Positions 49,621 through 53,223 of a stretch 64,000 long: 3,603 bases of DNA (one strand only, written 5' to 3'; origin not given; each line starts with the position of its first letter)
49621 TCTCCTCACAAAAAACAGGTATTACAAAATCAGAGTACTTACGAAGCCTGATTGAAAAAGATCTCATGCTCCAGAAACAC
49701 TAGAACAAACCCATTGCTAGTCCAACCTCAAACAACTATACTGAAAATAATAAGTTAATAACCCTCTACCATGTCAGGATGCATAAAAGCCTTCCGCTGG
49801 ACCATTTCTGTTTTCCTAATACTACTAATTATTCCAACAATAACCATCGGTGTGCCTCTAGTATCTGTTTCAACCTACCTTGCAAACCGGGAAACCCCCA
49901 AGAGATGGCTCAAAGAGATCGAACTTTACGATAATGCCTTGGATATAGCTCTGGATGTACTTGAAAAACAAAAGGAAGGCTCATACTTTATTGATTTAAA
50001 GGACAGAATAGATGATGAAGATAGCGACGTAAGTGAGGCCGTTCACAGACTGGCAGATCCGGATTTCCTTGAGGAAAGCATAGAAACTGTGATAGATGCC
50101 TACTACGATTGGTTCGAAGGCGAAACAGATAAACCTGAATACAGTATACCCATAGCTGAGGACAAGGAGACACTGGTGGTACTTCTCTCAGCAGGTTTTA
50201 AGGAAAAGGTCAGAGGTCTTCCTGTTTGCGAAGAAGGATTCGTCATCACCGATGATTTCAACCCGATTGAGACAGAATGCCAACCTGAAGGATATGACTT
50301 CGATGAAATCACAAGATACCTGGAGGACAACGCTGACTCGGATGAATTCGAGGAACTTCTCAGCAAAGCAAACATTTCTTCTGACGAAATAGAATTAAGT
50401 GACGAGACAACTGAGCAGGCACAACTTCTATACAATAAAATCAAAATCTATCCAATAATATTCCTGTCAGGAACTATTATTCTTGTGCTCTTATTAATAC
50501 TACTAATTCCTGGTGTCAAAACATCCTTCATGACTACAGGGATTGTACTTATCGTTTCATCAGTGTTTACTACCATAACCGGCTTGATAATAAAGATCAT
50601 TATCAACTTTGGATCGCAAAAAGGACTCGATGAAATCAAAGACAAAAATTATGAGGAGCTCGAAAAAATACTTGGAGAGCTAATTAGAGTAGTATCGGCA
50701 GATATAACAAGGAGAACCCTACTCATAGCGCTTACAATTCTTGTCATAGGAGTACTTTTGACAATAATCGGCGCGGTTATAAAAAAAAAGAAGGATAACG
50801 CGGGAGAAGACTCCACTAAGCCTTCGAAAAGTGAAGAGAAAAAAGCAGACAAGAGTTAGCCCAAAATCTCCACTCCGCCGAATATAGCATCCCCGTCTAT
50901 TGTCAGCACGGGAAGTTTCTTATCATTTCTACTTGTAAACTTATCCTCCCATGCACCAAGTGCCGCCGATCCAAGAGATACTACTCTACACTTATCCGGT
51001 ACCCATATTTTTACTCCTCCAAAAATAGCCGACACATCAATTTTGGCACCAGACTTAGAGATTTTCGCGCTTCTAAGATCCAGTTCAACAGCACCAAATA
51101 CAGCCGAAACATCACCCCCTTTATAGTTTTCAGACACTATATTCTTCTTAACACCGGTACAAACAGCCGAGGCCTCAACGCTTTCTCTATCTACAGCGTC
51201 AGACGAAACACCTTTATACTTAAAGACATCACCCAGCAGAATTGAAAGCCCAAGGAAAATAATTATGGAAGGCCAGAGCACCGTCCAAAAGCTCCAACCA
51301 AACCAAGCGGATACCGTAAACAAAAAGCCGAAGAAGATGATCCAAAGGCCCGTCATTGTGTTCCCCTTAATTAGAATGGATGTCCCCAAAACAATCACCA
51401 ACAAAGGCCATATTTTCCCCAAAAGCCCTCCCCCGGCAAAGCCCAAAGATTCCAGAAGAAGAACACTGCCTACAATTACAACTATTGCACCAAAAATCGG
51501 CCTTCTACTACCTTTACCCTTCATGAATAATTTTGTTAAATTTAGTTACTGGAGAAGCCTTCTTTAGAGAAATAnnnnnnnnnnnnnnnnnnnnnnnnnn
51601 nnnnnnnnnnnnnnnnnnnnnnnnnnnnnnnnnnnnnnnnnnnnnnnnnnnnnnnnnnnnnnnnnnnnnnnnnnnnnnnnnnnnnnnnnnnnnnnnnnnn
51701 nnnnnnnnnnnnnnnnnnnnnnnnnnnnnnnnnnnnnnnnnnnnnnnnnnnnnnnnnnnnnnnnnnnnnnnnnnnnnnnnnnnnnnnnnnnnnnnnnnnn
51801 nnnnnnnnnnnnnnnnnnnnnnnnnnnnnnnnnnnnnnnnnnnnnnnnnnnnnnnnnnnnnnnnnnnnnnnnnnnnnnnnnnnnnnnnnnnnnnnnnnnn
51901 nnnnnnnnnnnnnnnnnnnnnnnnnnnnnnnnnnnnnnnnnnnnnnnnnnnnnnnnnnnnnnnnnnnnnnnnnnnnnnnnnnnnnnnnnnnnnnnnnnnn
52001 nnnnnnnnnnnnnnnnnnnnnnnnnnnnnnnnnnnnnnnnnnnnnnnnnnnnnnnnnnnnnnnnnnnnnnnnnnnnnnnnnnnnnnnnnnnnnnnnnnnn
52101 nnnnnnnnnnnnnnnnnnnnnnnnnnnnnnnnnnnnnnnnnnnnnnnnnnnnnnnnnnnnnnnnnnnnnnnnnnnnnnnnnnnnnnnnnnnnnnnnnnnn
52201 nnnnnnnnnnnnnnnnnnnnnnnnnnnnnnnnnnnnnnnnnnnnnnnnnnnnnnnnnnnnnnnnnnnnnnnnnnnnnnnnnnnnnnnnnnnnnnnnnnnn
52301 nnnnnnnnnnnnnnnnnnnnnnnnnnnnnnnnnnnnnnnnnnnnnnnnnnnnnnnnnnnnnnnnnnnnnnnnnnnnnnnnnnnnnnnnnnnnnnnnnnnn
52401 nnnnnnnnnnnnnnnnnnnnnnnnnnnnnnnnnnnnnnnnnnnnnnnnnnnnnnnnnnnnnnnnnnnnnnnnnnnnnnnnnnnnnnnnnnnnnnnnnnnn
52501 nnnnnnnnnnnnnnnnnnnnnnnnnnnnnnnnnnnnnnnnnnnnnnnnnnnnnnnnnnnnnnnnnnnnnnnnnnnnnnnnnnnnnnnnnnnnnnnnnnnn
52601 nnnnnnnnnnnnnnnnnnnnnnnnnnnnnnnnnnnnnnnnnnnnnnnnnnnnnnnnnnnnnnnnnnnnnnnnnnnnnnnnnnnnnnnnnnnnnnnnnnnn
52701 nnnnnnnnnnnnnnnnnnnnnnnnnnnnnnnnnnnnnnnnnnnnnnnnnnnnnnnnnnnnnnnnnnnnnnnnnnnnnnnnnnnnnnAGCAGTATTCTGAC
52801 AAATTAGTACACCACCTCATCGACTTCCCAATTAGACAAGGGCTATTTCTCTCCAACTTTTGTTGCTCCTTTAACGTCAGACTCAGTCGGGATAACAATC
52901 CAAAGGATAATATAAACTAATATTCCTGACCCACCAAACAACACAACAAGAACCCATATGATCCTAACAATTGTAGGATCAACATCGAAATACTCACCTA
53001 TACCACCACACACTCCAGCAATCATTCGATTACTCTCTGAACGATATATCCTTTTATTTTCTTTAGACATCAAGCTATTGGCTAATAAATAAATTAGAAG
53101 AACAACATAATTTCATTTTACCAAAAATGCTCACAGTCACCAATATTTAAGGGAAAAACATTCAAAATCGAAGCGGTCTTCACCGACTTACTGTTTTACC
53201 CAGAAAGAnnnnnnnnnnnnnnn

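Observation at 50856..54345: PspC plus two toastrack/LiaF-like membrane proteins headed by a receiver-less winged-helix protein with a dead NTPase-like domain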

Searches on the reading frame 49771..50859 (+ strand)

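Call 3: search_protein_families(library=pfam, proteins=[window:49771-50859:+], max_evalue=0.1)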
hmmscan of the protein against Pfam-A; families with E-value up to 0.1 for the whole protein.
window:49771-50859:+ (362 aa): 4 families
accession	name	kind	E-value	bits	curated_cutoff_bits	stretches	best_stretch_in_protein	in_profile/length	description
PF24871.1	Piezo_TM1-24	-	0.003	16.5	28.8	1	231-355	4-135/682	Piezo TM1-24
PF06687.17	SUR7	-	0.0096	16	29.6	0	169-272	67-151/201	SUR7/PalI family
PF10329.14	DUF2417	-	0.014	15.3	25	1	222-335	101-212/234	Region of unknown function (DUF2417)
PF23928.1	DUF7266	-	0.065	13.4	27.6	1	314-347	11-45/145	Family of unknown function (DUF7266)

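Call 4: search_protein_families(library=ncbifam, proteins=[window:49771-50859:+], max_evalue=0.1)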
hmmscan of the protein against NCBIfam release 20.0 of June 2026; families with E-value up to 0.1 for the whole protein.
window:49771-50859:+ (362 aa): 1 family
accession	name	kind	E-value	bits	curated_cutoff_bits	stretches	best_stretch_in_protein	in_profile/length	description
NF058603.1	SCO2097_fam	equivalog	0.074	13.4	110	0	283-338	8-63/129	SCO2097 family morphological protein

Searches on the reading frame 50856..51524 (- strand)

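Call 3: search_protein_families(library=pfam, proteins=[window:50856-51524:-], max_evalue=0.1)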
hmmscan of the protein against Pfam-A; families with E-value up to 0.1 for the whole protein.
window:50856-51524:- (222 aa): 3 families
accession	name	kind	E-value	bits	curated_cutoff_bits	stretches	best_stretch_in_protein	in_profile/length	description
PF22570.1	LiaF-TM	-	2.9e-11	44.5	27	1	10-99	1-94/98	LiaF transmembrane domain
PF18917.5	LiaI-LiaF-like_TM1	-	2.8e-08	34.1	27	2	10-51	2-42/42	LiaI-LiaF-like transmembrane region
PF09922.15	LiaF-like_C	-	4.9e-07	30.1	29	1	138-191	18-71/114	Cell wall-active antibiotics response LiaF, C-terminal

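Call 4: search_protein_families(library=ncbifam, proteins=[window:50856-51524:-], max_evalue=0.1)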
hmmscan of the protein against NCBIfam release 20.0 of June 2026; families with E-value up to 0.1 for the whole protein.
window:50856-51524:- (222 aa): 1 family
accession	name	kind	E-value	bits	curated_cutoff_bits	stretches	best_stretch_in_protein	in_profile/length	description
NF040535.1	LiaF_C_term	equivalog_domain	0.00017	21.6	57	1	139-190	6-57/103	cell wall-active antibiotics response protein LiaF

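Call 81: search_protein_families(library=padloc, proteins=[window:50856-51524:-], max_evalue=0.01)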
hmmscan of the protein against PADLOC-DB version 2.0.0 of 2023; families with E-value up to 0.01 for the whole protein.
window:50856-51524:- (222 aa): 0 families

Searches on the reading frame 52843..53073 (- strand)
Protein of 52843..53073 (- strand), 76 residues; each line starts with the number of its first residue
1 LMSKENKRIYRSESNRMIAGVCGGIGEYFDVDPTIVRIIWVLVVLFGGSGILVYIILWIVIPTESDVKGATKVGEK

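Call 3: search_protein_families(library=pfam, proteins=[window:52843-53073:-], max_evalue=0.1)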
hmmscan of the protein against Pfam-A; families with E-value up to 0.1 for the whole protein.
window:52843-53073:- (76 aa): 2 families
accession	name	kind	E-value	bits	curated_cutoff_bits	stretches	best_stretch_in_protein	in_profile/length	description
PF04024.17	PspC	-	1.7e-29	101.8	25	1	7-64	1-58/58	PspC domain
PF15378.11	DUF4605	-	0.014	15.6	27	1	30-61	24-55/59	Domain of unknown function (DUF4605)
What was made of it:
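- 52843..53073 (-): PspC-domain membrane protein (76 aa, one TM helix). PF04024, 101.8 bits (call 3).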

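Call 4: search_protein_families(library=ncbifam, proteins=[window:52843-53073:-], max_evalue=0.1)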
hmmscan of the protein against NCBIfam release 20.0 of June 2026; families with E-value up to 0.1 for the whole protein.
window:52843-53073:- (76 aa): 2 families
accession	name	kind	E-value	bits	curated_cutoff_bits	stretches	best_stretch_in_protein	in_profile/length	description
TIGR02978.1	phageshock_pspC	equivalog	2.3e-17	63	104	1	6-66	1-63/121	envelope stress response membrane protein PspC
NF007973.0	PRK10697.1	equivalog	7.2e-13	48.5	136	1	3-66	4-69/119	envelope stress response membrane protein PspC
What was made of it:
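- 52843..53073 (-): It falls below the equivalog cut-off for E. coli-type PspC, at 63 bits against 104 (call 4).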
